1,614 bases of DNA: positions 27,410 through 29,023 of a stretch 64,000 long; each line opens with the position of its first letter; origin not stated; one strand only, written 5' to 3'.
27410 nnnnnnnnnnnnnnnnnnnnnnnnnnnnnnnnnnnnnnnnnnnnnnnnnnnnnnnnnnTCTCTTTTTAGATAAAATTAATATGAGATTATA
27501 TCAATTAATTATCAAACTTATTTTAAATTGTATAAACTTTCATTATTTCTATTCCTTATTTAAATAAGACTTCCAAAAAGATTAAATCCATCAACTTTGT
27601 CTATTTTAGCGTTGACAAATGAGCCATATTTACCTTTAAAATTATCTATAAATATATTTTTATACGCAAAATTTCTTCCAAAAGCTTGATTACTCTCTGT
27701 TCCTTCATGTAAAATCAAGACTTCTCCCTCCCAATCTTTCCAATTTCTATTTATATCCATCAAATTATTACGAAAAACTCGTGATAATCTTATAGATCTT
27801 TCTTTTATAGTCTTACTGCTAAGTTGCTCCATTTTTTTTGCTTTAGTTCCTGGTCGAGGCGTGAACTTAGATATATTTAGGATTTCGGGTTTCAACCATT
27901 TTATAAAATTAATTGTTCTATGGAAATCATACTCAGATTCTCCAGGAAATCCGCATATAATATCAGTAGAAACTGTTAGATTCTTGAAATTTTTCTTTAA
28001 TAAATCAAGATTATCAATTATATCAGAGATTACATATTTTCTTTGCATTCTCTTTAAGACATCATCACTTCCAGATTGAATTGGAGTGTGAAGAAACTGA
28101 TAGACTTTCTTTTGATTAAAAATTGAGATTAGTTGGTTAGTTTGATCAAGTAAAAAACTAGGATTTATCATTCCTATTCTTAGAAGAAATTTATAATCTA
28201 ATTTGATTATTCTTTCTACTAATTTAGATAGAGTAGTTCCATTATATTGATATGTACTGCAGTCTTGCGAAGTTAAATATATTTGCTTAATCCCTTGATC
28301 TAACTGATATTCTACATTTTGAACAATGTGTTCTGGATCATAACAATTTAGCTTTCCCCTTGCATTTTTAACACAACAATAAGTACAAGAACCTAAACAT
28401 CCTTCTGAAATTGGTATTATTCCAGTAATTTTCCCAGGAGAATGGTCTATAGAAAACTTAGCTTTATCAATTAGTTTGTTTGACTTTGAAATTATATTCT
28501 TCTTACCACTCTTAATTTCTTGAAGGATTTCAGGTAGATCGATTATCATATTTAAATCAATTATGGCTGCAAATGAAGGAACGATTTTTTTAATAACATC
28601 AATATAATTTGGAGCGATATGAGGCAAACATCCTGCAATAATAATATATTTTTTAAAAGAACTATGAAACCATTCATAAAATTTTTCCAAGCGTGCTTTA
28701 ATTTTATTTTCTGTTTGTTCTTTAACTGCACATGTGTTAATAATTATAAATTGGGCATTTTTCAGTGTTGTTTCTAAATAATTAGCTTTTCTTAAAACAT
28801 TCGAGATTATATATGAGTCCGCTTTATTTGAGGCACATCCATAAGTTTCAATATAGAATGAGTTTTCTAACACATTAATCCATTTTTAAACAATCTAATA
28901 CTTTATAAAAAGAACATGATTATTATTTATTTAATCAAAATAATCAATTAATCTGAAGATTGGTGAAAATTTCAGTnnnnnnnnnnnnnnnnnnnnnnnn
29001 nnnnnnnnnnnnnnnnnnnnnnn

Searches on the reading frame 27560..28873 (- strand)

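Call 68: search_protein_families(library=pfam, proteins=[window:27560-28873:-], max_evalue=0.00001)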
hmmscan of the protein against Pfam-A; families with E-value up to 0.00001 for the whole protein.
window:27560-28873:- (437 aa): 2 families
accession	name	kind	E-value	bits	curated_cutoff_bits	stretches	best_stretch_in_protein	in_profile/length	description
PF04055.27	Radical_SAM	-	8.3e-22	78.6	29.5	1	153-324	1-166/166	Radical SAM superfamily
PF00919.26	UPF0004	-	2.6e-17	63.1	27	1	6-91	2-86/98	Uncharacterized protein family UPF0004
